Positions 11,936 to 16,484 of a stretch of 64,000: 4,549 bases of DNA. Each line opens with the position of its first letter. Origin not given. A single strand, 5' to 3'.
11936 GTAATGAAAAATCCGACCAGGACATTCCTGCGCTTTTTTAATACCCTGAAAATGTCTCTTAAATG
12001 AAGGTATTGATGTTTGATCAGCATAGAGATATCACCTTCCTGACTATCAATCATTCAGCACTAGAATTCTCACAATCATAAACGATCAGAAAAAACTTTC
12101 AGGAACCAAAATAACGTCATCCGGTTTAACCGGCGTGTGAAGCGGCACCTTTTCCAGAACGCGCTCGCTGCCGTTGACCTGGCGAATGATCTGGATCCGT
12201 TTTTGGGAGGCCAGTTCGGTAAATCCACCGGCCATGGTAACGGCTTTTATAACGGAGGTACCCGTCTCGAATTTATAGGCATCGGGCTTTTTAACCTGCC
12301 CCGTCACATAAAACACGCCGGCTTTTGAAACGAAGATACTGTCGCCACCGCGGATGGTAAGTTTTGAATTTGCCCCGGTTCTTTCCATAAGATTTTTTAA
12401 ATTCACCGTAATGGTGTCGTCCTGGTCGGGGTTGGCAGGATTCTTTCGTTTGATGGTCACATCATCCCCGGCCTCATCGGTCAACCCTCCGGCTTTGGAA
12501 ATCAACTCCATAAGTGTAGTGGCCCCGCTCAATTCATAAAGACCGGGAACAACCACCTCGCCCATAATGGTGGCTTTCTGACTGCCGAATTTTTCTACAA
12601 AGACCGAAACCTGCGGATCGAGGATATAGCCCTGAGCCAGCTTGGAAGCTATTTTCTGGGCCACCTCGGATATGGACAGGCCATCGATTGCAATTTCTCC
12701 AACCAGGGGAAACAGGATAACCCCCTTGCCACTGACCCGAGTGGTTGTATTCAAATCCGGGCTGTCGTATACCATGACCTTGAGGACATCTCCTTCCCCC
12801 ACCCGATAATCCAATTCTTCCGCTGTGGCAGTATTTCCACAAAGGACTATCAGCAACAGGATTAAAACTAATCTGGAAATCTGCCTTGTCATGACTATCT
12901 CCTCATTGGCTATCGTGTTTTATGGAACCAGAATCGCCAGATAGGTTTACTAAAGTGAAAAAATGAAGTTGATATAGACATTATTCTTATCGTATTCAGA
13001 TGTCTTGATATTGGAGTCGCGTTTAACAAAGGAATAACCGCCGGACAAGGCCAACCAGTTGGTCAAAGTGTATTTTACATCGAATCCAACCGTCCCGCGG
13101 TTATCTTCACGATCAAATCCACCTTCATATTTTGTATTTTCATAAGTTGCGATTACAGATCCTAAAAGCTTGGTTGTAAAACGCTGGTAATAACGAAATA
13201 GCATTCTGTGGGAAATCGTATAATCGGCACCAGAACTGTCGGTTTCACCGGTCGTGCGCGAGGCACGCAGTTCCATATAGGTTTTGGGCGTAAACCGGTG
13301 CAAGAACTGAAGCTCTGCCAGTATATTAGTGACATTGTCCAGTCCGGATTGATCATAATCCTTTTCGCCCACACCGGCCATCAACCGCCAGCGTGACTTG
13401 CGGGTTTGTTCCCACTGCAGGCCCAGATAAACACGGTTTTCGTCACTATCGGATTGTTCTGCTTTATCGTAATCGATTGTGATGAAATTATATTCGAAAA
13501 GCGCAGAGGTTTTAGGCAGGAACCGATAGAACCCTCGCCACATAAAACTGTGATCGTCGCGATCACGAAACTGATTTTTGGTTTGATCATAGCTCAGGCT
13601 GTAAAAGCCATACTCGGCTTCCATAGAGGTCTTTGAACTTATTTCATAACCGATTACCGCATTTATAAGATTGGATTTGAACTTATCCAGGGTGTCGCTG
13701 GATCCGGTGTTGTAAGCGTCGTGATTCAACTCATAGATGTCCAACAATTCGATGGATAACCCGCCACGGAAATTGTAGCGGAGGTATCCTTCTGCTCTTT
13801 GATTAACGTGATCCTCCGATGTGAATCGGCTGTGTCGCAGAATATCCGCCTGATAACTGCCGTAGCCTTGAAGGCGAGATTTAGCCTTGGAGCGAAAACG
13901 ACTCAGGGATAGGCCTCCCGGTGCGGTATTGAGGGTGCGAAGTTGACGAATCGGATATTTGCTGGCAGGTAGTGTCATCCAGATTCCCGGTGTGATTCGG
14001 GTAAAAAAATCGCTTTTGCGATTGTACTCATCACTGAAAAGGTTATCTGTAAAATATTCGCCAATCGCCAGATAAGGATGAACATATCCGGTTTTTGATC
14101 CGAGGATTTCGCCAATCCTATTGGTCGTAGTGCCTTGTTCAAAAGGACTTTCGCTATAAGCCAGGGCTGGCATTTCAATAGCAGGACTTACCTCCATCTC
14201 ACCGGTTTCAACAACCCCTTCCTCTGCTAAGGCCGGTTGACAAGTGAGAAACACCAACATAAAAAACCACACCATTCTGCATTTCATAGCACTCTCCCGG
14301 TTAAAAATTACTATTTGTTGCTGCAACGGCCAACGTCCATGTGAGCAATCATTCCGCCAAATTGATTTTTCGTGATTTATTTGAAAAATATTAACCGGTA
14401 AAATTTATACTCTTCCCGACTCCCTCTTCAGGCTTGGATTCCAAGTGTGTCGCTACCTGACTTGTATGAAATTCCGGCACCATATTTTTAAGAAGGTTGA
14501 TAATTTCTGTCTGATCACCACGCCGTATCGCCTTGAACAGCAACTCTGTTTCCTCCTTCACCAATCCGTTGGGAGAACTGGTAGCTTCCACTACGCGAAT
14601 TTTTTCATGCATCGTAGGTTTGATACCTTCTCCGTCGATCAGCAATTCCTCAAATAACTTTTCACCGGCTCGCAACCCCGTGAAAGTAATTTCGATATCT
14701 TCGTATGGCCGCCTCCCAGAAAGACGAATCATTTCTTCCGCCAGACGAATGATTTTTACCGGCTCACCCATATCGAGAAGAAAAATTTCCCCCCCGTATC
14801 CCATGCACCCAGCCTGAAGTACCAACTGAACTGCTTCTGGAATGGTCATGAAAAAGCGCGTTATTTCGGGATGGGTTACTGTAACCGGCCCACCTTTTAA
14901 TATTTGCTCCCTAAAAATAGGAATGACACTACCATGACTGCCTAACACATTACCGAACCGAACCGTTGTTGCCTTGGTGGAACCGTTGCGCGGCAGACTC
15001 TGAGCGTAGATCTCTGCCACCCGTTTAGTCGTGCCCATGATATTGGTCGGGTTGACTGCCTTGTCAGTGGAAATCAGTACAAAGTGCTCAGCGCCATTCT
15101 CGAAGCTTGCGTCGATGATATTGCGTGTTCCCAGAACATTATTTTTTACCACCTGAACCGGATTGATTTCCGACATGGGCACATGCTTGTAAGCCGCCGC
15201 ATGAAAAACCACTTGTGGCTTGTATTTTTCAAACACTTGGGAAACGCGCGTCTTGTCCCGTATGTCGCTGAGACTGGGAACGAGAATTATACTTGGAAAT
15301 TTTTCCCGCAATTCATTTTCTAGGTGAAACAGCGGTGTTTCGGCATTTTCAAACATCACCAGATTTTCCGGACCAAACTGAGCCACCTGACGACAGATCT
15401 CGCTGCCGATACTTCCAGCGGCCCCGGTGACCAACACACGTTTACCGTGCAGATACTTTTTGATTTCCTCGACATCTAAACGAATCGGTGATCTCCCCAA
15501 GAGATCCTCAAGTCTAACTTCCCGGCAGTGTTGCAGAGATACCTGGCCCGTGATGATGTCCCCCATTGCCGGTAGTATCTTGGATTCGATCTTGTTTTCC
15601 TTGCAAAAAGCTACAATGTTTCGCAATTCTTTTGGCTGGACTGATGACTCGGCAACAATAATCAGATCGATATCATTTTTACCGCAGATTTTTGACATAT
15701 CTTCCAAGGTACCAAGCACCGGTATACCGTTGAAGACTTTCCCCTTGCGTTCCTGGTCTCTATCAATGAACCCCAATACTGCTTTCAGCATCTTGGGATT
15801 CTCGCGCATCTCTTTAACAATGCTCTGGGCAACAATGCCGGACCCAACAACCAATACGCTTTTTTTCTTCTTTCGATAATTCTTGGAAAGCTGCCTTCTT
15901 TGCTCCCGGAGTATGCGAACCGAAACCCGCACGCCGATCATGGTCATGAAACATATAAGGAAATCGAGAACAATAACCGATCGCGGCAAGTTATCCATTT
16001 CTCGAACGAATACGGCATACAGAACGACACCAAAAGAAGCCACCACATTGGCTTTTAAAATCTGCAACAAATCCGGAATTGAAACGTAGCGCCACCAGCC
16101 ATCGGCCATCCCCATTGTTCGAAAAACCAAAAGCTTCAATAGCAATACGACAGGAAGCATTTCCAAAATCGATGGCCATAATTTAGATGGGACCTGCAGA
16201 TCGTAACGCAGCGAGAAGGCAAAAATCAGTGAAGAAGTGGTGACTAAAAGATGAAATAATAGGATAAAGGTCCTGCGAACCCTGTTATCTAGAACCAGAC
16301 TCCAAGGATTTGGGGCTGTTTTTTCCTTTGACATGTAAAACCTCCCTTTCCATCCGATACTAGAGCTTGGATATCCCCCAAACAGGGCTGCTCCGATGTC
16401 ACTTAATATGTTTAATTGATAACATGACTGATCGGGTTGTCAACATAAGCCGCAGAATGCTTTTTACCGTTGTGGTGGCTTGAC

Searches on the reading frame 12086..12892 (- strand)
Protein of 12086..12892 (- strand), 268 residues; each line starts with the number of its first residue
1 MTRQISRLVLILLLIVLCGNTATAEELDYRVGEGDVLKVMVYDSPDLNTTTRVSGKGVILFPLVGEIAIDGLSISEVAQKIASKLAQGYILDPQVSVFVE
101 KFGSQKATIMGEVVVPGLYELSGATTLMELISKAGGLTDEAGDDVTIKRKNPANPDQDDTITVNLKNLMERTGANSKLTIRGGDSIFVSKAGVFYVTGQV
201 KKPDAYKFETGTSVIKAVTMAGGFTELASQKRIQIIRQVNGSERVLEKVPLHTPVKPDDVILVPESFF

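Call 68: search_protein_families(library=pfam, proteins=[window:12086-12892:-], max_evalue=0.00001)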
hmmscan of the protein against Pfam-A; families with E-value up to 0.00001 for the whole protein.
window:12086-12892:- (268 aa): 3 families
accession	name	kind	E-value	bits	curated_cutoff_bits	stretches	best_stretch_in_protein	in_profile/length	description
PF10531.15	SLBB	-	4.1e-27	94.2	27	2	193-242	1-50/55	SLBB domain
PF02563.21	Poly_export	-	5.2e-22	78.2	28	1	25-99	3-76/77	Polysaccharide biosynthesis/export protein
PF22461.2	SLBB_2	-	1.1e-19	70.8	27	2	105-188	1-79/79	SLBB domain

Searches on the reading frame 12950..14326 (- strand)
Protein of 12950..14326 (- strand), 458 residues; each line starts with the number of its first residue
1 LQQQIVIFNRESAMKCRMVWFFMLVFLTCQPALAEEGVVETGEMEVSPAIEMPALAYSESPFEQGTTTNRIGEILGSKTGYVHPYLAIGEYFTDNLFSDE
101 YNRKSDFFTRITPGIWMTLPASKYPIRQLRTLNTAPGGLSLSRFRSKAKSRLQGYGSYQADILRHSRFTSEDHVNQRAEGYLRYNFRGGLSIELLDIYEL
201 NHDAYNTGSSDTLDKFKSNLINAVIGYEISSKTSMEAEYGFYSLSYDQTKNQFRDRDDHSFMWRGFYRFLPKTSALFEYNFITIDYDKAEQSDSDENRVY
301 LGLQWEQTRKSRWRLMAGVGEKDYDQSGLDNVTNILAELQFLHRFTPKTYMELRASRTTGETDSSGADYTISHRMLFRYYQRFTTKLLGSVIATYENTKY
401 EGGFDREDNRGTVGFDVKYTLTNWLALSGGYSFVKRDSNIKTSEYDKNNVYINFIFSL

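Call 68: search_protein_families(library=pfam, proteins=[window:12950-14326:-], max_evalue=0.00001)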
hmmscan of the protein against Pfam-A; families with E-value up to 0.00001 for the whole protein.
window:12950-14326:- (458 aa): 1 family
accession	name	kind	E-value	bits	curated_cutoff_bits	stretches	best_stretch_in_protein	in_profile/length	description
PF10082.15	BBP2_2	-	8.6e-27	94.4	23.7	1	159-453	63-373/378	Putative beta-barrel porin 2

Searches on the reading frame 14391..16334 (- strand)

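Call 68: search_protein_families(library=pfam, proteins=[window:14391-16334:-], max_evalue=0.00001)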
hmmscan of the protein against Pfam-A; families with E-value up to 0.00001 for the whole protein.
window:14391-16334:- (647 aa): 7 families
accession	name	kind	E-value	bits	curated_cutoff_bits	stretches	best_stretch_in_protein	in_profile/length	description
PF02719.21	Polysacc_synt_2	-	7.9e-118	393.3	20.2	1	300-582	1-291/293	Polysaccharide biosynthesis protein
PF01370.27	Epimerase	-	5.7e-26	91.8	20.9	1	300-499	1-215/240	NAD dependent epimerase/dehydratase family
PF16363.11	GDP_Man_Dehyd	-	2.6e-16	60.4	27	1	301-424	1-130/332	GDP-mannose 4,6 dehydratase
PF04321.23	RmlD_sub_bind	-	6.2e-14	52.2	27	1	299-467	2-155/287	RmlD substrate binding domain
PF13727.12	CoA_binding_3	-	1.2e-13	51.9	25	1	81-249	9-169/175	CoA-binding domain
PF01073.25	3Beta_HSD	-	2.8e-12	46.7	22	1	301-429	1-122/280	3-beta hydroxysteroid dehydrogenase/isomerase family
PF00106.31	adh_short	-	7.6e-06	26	26.6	0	298-372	1-72/195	short chain dehydrogenase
